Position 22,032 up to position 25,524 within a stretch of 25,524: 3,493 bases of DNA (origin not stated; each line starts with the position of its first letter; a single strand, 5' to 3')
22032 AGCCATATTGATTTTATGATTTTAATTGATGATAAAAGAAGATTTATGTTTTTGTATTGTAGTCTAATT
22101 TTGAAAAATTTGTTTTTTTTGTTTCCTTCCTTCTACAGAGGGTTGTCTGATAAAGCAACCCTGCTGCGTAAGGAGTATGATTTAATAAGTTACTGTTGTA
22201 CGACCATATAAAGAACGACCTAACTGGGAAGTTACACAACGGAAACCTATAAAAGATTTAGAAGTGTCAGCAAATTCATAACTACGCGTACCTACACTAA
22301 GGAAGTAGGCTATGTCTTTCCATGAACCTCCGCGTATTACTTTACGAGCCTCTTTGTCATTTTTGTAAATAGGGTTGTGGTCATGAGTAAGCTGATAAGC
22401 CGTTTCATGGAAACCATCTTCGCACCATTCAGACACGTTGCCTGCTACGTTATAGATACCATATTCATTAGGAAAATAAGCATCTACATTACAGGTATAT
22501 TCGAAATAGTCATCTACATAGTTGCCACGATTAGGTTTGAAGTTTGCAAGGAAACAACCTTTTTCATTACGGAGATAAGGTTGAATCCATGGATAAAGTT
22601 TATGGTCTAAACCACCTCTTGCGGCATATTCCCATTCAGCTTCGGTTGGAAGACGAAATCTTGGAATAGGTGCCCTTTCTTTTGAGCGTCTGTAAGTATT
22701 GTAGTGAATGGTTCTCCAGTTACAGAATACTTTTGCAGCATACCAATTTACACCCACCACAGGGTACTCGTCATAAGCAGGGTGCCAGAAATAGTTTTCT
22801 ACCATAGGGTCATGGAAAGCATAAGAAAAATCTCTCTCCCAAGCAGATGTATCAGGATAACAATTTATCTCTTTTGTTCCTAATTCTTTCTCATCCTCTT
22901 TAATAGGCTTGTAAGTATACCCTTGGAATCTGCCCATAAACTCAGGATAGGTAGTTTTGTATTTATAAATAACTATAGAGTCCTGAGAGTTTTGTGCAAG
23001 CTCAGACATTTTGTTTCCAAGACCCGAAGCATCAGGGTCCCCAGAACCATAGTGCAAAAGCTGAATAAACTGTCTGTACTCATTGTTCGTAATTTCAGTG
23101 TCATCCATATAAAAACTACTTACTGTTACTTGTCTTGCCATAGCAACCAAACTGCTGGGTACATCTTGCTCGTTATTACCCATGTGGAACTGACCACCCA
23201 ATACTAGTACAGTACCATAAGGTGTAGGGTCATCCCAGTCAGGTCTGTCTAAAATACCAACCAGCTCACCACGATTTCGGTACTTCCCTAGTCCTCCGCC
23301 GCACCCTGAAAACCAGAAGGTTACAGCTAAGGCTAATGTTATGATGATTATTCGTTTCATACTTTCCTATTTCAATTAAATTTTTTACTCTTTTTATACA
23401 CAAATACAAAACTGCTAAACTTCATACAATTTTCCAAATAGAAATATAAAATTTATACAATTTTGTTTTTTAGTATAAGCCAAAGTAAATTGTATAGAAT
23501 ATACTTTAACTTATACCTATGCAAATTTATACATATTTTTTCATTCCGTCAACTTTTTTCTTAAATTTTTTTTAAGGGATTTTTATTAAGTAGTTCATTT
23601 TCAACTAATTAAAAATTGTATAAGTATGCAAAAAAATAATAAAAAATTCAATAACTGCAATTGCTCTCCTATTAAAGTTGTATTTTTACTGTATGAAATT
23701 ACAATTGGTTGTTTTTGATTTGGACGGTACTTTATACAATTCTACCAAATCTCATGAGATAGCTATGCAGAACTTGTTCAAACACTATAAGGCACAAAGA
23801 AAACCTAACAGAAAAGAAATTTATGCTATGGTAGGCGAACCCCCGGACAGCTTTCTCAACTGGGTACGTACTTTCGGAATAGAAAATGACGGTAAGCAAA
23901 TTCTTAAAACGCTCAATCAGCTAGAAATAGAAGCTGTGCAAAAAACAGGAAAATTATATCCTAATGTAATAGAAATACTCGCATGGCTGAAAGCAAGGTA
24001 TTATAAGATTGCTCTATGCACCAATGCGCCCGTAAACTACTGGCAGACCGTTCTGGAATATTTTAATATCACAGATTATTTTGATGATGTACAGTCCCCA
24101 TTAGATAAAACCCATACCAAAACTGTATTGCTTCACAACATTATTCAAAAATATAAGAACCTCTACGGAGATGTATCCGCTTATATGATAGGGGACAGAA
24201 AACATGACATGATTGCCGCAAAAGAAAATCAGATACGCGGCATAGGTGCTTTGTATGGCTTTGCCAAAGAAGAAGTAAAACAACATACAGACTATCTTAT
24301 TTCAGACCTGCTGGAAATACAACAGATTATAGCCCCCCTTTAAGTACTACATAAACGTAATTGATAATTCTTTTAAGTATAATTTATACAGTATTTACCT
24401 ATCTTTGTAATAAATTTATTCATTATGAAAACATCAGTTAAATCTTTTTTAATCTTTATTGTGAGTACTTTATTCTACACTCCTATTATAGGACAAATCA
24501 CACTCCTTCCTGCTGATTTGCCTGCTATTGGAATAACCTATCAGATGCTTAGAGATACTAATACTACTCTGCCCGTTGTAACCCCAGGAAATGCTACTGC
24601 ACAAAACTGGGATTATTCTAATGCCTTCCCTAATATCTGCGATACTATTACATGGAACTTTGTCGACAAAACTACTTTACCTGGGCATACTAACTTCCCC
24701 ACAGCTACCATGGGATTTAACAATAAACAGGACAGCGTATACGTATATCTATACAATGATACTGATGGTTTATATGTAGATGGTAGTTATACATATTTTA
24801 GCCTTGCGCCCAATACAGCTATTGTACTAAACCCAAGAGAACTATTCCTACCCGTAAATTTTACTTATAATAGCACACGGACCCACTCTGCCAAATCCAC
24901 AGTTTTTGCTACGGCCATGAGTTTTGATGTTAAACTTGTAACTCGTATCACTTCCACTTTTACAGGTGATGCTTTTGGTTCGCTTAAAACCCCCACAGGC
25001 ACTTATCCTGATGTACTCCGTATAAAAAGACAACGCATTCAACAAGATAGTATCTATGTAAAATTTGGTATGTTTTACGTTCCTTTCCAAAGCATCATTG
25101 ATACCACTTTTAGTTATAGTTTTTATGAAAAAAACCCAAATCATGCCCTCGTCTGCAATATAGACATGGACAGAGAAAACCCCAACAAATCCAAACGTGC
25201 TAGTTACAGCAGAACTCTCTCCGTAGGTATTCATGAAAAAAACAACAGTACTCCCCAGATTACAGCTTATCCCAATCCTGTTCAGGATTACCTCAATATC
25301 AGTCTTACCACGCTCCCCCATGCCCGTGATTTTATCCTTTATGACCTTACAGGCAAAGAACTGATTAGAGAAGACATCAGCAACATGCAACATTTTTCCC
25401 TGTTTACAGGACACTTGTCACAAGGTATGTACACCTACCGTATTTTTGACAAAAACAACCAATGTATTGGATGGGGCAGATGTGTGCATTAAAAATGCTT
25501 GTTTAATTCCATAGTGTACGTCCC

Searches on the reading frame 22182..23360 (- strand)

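Call 5: search_protein_families(library=pfam, proteins=[window:22182-23360:-])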
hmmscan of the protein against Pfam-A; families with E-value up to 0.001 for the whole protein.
window:22182-23360:- (392 aa): 1 family
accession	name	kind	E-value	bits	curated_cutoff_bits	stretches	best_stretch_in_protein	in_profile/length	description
PF03781.23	FGE-sulfatase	-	4.1e-51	174.5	23.3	1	49-376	4-254/255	Sulfatase-modifying factor enzyme 1-like domain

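Call 6: search_protein_families(library=ncbifam, proteins=[window:22182-23360:-])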
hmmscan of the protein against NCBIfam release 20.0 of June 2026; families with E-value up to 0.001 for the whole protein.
window:22182-23360:- (392 aa): 8 families
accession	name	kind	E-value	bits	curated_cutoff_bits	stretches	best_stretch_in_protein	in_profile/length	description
TIGR03525.2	GldK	equivalog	1.8e-133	445.8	350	2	153-379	174-407/408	T9SS ring complex lipoprotein PorK/GldK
TIGR03524.1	GldJ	equivalog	1.3e-46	159.4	458.2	4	223-329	252-377/559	gliding motility lipoprotein GldJ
TIGR03530.1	GldJ_short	equivalog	4.4e-44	151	382.9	2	166-381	129-394/396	gliding motility lipoprotein GldJ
NF051459.1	pyoverdine_PvdO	equivalog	1.1e-16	60.8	500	1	233-376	141-277/280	dihydropyoverdine dehydrogenase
NF041186.1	SenA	equivalog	5.2e-12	45.8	420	1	192-376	264-381/382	selenoneine synthase SenA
TIGR03440.2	egtB_TIGR03440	equivalog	5.5e-11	42.2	360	1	192-375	267-412/413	ergothioneine biosynthesis protein EgtB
TIGR04344.1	ovoA_Nterm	equivalog_domain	1.3e-08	34.2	400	1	198-376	295-444/444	5-histidylcysteine sulfoxide synthase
TIGR02171.1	Fb_sc_TIGR02171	subfamily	8.5e-08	30.6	544.35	1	233-379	157-283/912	TIGR02171 family lipoprotein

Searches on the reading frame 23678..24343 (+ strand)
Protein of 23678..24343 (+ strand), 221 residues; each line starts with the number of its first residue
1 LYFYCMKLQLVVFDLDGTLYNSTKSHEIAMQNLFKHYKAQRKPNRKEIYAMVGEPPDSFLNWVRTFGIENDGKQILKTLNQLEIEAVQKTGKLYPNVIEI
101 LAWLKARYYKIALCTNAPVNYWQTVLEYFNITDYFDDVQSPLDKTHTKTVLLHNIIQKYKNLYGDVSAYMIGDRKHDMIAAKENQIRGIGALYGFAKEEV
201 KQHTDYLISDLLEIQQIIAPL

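Call 5: search_protein_families(library=pfam, proteins=[window:23678-24343:+])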
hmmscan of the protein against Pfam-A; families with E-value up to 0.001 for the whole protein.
window:23678-24343:+ (221 aa): 6 families
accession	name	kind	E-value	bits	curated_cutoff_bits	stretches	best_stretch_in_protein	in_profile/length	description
PF13419.12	HAD_2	-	2.9e-26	93.1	23.8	1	11-190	1-177/178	Haloacid dehalogenase-like hydrolase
PF00702.32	Hydrolase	-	1.9e-20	74.5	26.4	1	9-183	2-189/191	haloacid dehalogenase-like hydrolase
PF12710.13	HAD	-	3.4e-10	41.1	27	1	11-181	1-188/189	haloacid dehalogenase-like hydrolase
PF13344.12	Hydrolase_6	-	6.7e-05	23.3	27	0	89-130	11-52/101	Haloacid dehalogenase-like hydrolase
PF13242.12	Hydrolase_like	-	7.5e-05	23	22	1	167-213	23-74/75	HAD-hyrolase-like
PF12689.13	Acid_PPase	-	0.00014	22.2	27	0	89-139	42-93/169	Acid Phosphatase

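Call 6: search_protein_families(library=ncbifam, proteins=[window:23678-24343:+])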
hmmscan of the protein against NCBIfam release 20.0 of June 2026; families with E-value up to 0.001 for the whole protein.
window:23678-24343:+ (221 aa): 34 families (the best 25 are shown)
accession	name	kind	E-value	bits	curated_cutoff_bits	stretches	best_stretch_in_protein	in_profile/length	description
NF009695.0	PRK13222.1-2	equivalog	1.1e-24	87.1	225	1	6-218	4-222/226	phosphoglycolate phosphatase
NF005213.0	PRK06698.1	equivalog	6.5e-20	71.3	768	1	8-219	241-454/459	bifunctional 5'-methylthioadenosine/S-adenosylhomocysteine nucleosidase/phosphatase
TIGR02253.1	CTE7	subfamily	7.9e-17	61.8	169.75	1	10-214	4-220/221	TIGR02253 family HAD-type hydrolase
NF009697.0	PRK13222.1-4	equivalog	2.9e-16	59.5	327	1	7-200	6-202/232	phosphoglycolate phosphatase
NF009804.0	PRK13288.1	equivalog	1.2e-15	57.6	218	1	6-218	1-210/215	pyrophosphatase PpaX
TIGR01449.2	PGP_bact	equivalog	1.1e-14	54.5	180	1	11-213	1-208/213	phosphoglycolate phosphatase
NF008087.0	PRK10826.1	equivalog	5.1e-12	45.9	191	1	7-187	6-187/222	hexitol phosphatase HxpB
NF009698.0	PRK13223.1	equivalog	1.4e-11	44.1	466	1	8-198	13-207/272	phosphoglycolate phosphatase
NF009694.0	PRK13222.1-1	equivalog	5.4e-11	42.3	415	1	74-200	92-219/252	phosphoglycolate phosphatase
NF052576.1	PymNtasePynAStpc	equivalog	4.2e-09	36.4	350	1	62-217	73-226/229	pyrimidine 5'-nucleotidase PynA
TIGR02009.1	PGMB-YQAB-SF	subfamily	8.3e-09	35.9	153.35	1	11-140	4-135/186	beta-phosphoglucomutase family hydrolase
TIGR02254.1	YjjG_YfnB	equivalog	8.5e-09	35.2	159.9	0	10-52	3-45/223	YjjG family noncanonical pyrimidine nucleotidase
TIGR01549.1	HAD-SF-IA-v1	subfamily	4.1e-08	33.8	23.3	0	95-183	65-147/149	HAD-IA family hydrolase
TIGR01993.1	Pyr-5-nucltdase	equivalog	5.3e-07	29.6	142.9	1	10-183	2-175/183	pyrimidine 5'-nucleotidase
TIGR01488.1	HAD-SF-IB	subfamily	1.4e-06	28.4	45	1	10-135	1-116/177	HAD-IB family phosphatase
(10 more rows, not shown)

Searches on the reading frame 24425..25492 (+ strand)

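Call 5: search_protein_families(library=pfam, proteins=[window:24425-25492:+])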
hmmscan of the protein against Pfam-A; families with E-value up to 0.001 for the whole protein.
window:24425-25492:+ (355 aa): 1 family
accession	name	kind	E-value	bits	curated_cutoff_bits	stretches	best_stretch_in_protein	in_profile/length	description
PF18962.6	Por_Secre_tail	-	7.8e-09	36.1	27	1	282-346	2-68/75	Secretion system C-terminal sorting domain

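Call 6: search_protein_families(library=ncbifam, proteins=[window:24425-25492:+])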
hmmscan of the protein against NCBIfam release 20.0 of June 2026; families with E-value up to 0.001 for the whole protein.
window:24425-25492:+ (355 aa): 3 families
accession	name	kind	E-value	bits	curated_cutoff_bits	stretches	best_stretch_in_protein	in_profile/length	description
TIGR04183.1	Por_Secre_tail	domain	1.2e-07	31.6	23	1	282-345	2-63/72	T9SS type A sorting domain-containing protein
NF038113.1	T9SSA_dep_M36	equivalog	8.1e-07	27.6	885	1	270-344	786-859/869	T9SS-dependent M36 family metallopeptidase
NF050177.1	TapA_OM_Porphy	equivalog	5.3e-05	22.1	500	1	200-345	390-535/544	TapA/TapC family T9SS-dependent outer membrane protein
